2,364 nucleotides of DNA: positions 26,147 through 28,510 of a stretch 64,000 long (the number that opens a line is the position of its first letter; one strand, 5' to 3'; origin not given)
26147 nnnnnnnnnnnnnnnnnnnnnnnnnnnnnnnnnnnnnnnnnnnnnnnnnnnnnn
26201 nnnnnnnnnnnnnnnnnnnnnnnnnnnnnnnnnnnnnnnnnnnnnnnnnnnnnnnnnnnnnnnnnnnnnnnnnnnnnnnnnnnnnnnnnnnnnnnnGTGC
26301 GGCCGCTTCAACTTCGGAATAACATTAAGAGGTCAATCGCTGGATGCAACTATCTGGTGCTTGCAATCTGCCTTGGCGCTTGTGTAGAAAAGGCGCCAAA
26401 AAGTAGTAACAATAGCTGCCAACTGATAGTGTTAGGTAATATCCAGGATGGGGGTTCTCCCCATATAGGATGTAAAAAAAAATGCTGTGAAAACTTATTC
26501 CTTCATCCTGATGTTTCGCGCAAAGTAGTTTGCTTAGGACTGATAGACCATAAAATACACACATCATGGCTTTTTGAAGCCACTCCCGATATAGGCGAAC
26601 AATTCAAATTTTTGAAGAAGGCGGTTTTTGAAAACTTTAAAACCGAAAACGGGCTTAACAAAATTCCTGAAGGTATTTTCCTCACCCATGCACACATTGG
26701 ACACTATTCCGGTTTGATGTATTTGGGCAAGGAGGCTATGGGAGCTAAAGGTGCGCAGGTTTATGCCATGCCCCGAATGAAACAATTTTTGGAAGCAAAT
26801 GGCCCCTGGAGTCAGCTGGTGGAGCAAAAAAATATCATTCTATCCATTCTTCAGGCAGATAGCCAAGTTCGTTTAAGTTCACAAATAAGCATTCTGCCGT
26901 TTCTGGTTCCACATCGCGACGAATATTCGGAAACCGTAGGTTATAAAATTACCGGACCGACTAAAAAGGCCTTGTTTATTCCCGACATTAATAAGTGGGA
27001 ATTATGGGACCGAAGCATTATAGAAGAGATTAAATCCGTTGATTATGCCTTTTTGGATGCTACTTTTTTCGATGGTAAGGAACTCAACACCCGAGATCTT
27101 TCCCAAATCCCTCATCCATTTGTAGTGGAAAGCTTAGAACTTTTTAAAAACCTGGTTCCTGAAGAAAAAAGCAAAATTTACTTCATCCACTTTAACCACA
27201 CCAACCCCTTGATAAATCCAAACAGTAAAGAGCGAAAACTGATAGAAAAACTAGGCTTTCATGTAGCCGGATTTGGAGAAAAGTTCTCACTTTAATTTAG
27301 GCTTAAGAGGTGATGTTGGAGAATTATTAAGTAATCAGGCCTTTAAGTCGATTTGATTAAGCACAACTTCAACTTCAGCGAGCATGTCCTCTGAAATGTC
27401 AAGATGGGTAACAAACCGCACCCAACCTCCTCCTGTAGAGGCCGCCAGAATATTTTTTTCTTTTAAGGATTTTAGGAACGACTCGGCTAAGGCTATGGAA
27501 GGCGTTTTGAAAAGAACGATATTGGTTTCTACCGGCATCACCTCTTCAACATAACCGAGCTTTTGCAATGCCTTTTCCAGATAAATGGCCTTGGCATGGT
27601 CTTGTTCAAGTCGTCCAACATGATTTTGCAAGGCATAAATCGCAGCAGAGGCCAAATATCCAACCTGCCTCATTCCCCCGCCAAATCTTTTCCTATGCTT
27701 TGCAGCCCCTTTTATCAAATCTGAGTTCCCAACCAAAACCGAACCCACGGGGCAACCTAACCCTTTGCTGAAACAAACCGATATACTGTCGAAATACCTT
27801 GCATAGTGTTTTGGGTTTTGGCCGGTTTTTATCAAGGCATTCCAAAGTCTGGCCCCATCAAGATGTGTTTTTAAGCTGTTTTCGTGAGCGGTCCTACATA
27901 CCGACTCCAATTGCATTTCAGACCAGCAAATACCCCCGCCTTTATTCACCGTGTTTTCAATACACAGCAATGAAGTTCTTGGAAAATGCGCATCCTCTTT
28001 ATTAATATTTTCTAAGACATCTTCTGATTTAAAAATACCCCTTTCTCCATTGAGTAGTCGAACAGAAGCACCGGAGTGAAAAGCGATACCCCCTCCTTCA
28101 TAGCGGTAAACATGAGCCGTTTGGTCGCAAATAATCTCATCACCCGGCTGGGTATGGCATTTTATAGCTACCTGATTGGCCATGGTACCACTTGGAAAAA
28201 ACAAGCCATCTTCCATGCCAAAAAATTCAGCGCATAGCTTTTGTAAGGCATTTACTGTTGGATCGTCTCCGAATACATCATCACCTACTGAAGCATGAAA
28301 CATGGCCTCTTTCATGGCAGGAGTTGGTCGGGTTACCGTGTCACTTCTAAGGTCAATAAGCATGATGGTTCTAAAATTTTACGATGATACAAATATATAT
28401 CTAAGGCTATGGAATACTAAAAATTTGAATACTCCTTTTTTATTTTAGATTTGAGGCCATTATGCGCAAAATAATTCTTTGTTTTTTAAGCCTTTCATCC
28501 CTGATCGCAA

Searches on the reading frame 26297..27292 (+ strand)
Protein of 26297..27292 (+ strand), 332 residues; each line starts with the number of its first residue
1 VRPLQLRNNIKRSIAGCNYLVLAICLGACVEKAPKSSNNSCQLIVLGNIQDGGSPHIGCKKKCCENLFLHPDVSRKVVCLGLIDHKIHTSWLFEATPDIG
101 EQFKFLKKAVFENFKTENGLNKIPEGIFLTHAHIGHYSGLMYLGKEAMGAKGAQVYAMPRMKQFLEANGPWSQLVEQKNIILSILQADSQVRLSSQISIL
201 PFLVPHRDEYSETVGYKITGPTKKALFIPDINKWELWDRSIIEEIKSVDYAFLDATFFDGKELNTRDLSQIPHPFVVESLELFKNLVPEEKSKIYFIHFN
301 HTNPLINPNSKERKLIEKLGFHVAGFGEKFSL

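Call 73: search_protein_families(library=pfam, proteins=[window:26297-27292:+], max_evalue=0.0001)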
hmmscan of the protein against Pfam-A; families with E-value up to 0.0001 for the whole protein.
window:26297-27292:+ (332 aa): 1 family
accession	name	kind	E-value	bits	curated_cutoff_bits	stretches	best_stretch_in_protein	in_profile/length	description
PF12706.13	Lactamase_B_2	-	1.7e-18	67.4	27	1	92-299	4-200/200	Beta-lactamase superfamily domain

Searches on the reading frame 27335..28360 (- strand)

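Call 73: search_protein_families(library=pfam, proteins=[window:27335-28360:-], max_evalue=0.0001)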
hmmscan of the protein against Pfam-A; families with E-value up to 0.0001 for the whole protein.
window:27335-28360:- (341 aa): 1 family
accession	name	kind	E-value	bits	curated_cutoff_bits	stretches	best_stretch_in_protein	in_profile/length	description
PF01212.27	Beta_elim_lyase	-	7.8e-97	324.5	27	1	3-284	1-283/288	Beta-eliminating lyase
